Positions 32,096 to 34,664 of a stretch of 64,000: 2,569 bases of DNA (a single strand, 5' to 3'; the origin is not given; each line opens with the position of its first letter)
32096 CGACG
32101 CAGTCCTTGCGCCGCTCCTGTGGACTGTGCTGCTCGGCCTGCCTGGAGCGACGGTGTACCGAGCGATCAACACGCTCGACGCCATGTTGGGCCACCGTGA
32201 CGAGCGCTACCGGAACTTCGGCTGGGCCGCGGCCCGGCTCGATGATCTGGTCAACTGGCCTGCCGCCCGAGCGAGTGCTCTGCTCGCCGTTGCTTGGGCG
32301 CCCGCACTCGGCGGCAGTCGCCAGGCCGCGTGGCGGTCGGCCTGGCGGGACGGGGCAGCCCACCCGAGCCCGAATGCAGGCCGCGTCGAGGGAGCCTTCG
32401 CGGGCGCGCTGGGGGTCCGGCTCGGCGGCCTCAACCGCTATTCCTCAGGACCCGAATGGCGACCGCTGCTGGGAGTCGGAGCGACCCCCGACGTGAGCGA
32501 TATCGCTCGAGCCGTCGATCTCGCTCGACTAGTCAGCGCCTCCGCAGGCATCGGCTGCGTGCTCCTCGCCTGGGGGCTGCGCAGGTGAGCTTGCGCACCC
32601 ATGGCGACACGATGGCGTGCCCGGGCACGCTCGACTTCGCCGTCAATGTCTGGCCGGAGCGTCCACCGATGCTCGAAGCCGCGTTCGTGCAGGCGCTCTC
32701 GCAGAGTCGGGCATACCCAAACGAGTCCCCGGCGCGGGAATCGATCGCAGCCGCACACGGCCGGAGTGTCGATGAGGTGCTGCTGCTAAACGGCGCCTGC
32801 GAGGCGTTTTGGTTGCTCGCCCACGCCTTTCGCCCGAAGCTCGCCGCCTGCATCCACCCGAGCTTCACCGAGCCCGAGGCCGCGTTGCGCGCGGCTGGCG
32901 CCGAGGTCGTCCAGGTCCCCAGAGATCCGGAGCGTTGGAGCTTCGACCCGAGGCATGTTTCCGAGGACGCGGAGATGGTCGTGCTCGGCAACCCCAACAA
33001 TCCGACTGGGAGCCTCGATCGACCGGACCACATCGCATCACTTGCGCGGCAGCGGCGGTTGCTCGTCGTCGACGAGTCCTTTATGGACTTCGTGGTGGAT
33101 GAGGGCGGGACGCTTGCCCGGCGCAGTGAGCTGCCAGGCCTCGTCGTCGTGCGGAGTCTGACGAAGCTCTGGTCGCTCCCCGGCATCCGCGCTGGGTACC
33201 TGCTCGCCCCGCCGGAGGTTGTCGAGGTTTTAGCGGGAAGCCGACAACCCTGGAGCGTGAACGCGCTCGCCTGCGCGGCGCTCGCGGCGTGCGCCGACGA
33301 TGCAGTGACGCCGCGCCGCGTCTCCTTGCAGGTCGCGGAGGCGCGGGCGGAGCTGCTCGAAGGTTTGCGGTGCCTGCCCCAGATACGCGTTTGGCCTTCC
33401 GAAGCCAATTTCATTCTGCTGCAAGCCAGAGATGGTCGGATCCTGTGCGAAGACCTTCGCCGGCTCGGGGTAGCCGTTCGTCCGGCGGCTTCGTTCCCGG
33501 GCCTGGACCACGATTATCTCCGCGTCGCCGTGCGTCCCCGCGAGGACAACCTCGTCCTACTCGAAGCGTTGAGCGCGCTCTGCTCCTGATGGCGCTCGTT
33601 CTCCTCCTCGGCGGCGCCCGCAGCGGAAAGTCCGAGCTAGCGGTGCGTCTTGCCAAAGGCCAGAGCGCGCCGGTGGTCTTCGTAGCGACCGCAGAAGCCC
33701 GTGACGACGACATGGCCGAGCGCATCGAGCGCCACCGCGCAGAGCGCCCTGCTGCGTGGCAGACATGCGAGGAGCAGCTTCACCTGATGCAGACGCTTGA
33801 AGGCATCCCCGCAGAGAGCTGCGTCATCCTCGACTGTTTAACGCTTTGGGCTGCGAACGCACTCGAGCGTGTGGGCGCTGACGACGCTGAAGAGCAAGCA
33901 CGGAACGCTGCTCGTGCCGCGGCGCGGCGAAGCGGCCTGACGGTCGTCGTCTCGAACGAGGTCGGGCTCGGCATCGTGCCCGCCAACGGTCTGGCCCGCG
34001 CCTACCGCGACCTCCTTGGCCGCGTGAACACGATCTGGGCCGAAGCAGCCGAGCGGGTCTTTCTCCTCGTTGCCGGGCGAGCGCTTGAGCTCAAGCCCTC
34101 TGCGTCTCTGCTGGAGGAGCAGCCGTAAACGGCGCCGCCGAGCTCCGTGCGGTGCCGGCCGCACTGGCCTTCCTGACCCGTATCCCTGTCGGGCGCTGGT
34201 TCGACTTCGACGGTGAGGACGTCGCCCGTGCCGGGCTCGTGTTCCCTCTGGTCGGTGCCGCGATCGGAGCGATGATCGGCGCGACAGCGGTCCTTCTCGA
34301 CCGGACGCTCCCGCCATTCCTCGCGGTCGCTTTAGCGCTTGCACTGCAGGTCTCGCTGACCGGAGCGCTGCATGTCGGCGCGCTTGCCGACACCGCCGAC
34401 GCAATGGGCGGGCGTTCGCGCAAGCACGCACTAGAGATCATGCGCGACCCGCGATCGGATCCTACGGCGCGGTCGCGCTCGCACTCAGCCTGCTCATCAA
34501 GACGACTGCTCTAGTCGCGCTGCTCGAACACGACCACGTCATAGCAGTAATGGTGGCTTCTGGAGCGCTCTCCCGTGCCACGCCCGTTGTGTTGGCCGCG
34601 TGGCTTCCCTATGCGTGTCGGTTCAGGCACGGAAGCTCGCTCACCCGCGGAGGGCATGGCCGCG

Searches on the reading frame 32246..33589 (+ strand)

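Call 17: search_protein_families(library=pfam, proteins=[window:32246-33589:+], max_evalue=0.00001)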
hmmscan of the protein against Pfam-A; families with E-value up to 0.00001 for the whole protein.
window:32246-33589:+ (447 aa): 1 family
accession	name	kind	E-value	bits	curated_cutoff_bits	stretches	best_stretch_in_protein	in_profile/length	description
PF00155.27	Aminotran_1_2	-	4.1e-31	108.9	19.7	1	163-442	47-361/361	Aminotransferase class I and II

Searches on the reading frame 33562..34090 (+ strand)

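Call 59: search_protein_families(library=pfam, proteins=[window:33562-34090:+], max_evalue=0.001)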
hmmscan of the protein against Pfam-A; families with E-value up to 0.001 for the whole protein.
window:33562-34090:+ (176 aa): 2 families
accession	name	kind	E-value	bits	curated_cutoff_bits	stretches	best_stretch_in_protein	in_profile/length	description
PF02283.22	CobU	-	4.9e-54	182.8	27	1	13-175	1-166/168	Cobinamide kinase / cobinamide phosphate guanyltransferase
PF13238.12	AAA_18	-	0.00086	20.2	29.4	0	13-98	1-86/128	AAA domain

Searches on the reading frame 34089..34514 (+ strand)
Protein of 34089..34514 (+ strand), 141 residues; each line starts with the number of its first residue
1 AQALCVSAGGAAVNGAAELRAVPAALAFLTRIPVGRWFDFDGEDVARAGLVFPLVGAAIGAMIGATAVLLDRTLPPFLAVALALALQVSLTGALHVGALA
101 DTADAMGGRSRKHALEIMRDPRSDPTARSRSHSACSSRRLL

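Call 17: search_protein_families(library=pfam, proteins=[window:34089-34514:+], max_evalue=0.00001)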
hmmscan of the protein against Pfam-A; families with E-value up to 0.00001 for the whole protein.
window:34089-34514:+ (141 aa): 1 family
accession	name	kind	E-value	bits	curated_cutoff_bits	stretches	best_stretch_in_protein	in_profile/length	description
PF02654.20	CobS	-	1.5e-22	81.2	23.2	1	25-122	1-89/207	Cobalamin-5-phosphate synthase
